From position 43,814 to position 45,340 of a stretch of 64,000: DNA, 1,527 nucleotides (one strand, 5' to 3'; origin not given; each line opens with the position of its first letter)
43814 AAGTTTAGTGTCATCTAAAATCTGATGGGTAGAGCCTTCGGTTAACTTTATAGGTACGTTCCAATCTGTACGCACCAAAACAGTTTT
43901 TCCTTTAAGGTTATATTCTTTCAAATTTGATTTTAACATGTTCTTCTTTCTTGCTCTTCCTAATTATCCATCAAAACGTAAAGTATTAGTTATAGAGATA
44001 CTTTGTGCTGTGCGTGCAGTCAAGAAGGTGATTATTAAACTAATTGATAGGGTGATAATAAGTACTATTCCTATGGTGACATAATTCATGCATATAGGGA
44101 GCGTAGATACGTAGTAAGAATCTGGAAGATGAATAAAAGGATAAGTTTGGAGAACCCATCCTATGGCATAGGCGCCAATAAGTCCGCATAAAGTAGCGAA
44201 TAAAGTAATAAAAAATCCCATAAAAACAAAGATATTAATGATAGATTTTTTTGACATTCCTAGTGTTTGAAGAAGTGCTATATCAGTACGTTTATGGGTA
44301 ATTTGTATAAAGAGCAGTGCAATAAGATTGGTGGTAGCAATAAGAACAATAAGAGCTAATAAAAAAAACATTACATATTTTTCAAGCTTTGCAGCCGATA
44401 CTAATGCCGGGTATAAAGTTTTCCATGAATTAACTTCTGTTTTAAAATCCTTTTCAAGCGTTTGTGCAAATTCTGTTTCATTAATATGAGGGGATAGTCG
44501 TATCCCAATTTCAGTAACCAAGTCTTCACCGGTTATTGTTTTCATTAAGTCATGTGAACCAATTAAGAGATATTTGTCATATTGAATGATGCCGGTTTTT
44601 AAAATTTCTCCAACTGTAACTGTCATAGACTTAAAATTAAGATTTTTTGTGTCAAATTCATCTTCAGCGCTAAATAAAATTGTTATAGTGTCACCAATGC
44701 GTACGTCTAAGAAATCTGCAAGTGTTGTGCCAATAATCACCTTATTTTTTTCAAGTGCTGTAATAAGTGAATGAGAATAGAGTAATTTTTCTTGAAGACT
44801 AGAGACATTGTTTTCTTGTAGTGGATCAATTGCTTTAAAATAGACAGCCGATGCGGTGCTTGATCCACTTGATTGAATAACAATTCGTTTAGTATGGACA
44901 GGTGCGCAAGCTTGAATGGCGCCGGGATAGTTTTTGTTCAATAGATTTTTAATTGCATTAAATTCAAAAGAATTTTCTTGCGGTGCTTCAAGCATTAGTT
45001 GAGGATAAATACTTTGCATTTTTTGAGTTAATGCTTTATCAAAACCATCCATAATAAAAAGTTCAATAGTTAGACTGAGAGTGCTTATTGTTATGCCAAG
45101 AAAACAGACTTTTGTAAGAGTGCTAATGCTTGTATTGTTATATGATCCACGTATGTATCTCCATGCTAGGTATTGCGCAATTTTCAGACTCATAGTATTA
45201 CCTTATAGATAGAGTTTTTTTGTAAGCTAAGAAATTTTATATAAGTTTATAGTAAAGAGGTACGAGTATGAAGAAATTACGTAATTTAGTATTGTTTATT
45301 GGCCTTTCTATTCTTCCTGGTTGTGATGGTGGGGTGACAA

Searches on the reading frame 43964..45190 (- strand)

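Call 43: search_protein_families(library=pfam, proteins=[window:43964-45190:-], max_evalue=0.001)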
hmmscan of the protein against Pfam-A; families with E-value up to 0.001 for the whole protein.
window:43964-45190:- (408 aa): 2 families
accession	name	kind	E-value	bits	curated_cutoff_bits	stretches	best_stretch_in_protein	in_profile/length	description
PF02687.27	FtsX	-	3.9e-13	49.9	25.5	1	276-397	2-117/120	FtsX-like permease C-terminal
PF12704.14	MacB_PCD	-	1.7e-05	25.7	27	1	31-246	6-205/207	MacB-like periplasmic core domain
